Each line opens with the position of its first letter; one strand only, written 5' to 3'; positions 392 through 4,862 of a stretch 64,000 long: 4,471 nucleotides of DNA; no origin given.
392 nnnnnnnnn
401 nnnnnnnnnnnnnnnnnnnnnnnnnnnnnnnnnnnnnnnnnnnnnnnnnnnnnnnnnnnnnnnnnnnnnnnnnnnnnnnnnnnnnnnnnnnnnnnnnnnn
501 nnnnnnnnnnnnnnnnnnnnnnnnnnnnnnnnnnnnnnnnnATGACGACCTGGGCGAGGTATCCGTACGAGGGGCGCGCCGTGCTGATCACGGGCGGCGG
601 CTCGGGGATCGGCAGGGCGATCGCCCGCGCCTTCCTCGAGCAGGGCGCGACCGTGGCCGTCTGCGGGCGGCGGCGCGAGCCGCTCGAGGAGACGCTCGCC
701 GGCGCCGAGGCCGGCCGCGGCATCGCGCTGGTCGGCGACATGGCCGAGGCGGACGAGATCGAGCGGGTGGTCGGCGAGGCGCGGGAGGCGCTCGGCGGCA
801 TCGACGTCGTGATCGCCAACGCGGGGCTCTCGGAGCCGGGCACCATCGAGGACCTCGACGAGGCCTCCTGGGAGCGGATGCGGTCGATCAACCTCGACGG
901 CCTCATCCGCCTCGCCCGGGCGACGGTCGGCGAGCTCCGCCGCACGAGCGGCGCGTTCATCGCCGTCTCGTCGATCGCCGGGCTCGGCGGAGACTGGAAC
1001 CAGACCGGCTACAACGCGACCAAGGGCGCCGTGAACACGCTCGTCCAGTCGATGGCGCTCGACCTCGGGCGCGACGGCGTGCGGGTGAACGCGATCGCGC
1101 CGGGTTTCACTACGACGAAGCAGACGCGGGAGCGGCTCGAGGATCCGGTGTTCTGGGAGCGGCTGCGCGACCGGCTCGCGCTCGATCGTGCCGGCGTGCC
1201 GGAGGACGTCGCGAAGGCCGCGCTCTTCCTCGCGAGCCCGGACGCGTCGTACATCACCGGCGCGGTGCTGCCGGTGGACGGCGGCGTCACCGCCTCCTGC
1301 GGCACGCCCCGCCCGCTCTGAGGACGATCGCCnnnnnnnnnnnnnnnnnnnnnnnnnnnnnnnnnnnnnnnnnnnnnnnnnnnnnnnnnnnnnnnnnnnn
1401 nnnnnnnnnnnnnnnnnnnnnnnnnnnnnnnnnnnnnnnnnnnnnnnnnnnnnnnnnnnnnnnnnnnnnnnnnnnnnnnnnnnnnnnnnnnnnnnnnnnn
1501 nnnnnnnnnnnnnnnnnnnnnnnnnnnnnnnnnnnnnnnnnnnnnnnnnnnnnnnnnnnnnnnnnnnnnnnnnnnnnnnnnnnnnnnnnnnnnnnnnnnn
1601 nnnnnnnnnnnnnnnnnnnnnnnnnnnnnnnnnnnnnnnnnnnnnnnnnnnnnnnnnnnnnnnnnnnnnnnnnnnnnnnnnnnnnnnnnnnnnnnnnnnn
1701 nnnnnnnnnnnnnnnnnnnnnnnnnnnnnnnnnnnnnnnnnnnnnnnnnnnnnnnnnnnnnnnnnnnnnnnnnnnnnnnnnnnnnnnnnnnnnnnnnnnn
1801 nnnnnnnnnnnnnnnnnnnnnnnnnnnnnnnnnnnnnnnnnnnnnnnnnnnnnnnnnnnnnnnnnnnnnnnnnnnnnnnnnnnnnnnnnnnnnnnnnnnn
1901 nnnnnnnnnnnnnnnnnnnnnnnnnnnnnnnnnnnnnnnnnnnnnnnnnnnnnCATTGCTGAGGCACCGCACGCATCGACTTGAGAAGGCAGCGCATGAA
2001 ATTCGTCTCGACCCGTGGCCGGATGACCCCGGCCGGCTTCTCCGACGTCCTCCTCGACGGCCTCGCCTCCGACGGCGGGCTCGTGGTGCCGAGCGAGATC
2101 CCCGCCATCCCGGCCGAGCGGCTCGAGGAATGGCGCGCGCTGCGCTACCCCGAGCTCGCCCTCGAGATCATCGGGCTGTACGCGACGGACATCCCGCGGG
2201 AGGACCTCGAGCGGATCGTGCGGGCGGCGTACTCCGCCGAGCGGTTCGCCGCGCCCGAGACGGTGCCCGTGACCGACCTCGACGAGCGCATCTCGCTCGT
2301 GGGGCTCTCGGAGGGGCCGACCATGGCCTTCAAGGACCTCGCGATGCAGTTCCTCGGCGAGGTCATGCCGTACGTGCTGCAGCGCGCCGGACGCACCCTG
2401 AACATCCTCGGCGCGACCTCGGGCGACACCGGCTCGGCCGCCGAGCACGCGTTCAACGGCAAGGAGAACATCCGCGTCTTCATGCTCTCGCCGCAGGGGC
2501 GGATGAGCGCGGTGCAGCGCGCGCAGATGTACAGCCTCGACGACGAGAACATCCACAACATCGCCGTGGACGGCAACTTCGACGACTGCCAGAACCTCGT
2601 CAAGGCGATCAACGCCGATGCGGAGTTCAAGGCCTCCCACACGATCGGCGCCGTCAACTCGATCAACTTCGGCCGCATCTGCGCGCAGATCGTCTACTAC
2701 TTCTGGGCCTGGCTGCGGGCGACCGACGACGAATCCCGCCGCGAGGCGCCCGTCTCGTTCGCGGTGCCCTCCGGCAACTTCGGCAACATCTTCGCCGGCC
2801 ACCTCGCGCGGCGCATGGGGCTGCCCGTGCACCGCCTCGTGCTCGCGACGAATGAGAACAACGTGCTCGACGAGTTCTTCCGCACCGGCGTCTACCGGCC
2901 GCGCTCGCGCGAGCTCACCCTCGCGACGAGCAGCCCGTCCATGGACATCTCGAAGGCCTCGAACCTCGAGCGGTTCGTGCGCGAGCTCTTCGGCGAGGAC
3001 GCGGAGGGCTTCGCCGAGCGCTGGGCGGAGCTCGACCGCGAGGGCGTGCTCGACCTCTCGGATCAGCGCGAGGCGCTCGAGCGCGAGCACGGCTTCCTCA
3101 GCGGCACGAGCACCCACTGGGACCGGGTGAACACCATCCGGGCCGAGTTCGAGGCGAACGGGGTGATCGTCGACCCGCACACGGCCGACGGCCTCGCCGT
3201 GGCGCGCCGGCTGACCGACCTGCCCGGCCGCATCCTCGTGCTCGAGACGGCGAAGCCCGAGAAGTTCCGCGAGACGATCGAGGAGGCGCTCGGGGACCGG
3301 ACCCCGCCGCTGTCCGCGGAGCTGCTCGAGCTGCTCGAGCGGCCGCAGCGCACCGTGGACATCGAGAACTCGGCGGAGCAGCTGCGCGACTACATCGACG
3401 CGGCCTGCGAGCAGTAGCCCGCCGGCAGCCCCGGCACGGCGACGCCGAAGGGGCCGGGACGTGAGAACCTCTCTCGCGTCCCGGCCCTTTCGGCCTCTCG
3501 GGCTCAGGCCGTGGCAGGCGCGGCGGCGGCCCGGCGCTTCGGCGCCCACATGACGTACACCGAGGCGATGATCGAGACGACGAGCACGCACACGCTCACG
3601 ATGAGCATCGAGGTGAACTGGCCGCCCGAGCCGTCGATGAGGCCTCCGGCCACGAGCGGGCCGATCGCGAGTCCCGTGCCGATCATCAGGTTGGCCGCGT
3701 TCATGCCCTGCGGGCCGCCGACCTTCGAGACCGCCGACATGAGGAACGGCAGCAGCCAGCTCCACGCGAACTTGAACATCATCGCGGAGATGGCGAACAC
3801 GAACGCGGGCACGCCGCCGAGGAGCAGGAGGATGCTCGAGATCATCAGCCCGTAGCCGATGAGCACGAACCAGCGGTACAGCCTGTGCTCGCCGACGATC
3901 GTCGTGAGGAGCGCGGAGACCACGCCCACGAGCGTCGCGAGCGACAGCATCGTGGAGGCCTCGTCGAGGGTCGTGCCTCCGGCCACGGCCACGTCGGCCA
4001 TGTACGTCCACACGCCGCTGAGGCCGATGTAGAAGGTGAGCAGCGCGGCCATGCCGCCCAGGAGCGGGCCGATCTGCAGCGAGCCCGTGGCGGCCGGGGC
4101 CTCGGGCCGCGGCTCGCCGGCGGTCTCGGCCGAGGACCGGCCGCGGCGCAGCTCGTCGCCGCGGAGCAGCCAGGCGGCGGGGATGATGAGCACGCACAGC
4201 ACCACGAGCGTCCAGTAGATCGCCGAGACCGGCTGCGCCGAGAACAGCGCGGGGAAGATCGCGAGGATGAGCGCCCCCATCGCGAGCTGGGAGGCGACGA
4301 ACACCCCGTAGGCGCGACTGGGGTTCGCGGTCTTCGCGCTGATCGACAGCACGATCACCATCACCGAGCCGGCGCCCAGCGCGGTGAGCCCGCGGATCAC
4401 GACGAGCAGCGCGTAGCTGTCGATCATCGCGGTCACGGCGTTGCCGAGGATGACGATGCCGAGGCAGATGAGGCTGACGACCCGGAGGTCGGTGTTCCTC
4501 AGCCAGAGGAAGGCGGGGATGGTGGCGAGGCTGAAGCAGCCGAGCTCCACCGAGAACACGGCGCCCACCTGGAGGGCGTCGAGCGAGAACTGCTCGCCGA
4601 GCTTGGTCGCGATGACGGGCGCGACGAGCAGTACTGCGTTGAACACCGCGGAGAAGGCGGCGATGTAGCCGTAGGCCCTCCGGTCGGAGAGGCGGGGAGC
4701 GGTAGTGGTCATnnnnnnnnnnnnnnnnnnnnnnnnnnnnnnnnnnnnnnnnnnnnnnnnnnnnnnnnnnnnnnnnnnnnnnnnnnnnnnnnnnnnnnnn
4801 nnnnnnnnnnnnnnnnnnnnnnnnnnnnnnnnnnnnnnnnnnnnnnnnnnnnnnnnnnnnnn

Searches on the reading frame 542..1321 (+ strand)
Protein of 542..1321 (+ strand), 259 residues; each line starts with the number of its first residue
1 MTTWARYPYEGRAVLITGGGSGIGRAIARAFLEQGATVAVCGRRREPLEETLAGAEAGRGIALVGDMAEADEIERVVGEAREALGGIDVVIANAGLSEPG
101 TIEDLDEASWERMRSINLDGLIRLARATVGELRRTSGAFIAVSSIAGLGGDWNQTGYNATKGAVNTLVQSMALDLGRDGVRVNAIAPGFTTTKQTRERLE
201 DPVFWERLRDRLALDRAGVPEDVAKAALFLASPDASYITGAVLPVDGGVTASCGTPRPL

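Call 50: search_protein_families(library=pfam, proteins=[window:542-1321:+])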
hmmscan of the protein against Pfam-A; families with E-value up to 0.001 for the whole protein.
window:542-1321:+ (259 aa): 5 families
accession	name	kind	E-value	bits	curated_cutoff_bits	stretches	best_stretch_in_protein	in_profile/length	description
PF13561.12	adh_short_C2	-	2.2e-59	201.3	27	1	21-250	6-236/236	Enoyl-(Acyl carrier protein) reductase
PF00106.31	adh_short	-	1.2e-50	172.1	26.6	1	13-200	2-192/195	short chain dehydrogenase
PF08659.16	KR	-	1.8e-18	67.5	22.6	1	14-172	3-164/180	KR domain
PF01370.27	Epimerase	-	6e-05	23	20.9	1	14-144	1-115/240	NAD dependent epimerase/dehydratase family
PF23441.1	SDR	-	0.00019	21.4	27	0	165-249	171-255/258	SDR-like rossmann domain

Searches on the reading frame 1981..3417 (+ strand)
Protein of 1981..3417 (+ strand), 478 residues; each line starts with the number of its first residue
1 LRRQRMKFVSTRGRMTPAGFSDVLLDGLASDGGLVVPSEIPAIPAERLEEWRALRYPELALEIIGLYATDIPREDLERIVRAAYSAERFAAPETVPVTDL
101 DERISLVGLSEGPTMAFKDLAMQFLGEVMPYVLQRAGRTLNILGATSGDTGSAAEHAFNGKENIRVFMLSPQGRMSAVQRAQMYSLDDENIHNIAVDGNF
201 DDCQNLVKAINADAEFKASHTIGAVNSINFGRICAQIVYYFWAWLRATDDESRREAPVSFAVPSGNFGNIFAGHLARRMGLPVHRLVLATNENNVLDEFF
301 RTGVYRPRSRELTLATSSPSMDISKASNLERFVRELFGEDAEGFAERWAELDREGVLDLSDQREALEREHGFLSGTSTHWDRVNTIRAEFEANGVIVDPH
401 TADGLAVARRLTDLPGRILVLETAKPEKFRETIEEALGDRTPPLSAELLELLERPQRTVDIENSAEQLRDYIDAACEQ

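Call 50: search_protein_families(library=pfam, proteins=[window:1981-3417:+])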
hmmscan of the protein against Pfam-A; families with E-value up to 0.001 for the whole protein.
window:1981-3417:+ (478 aa): 3 families
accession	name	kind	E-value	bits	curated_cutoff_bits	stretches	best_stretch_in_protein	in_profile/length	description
PF14821.11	Thr_synth_N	-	1.2e-26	93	25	1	7-84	1-79/79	Threonine synthase N terminus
PF00291.31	PALP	-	1e-12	48.4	35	1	112-319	32-221/295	Pyridoxal-phosphate dependent enzyme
PF24857.1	THR4_C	-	8e-05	23.1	27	1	404-472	4-83/85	Threonine synthase, C-terminal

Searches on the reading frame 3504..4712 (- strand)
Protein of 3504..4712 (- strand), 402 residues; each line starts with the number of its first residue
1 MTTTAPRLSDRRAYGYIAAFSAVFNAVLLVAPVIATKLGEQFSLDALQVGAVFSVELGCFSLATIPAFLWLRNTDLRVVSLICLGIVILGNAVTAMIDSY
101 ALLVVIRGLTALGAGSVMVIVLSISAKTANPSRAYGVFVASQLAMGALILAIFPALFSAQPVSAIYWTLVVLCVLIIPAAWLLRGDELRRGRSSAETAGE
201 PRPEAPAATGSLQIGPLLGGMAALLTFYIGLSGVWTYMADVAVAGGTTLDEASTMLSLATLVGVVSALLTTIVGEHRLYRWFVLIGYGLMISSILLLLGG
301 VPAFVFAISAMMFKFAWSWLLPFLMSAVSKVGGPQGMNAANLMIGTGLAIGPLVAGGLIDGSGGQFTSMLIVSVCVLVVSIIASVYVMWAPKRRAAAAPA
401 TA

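Call 50: search_protein_families(library=pfam, proteins=[window:3504-4712:-])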
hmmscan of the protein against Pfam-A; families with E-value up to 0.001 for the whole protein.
window:3504-4712:- (402 aa): 1 family
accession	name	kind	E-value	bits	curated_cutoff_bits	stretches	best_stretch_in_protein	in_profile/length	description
PF07690.21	MFS_1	-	9.2e-16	58.1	33.4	2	17-333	3-324/347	Major Facilitator Superfamily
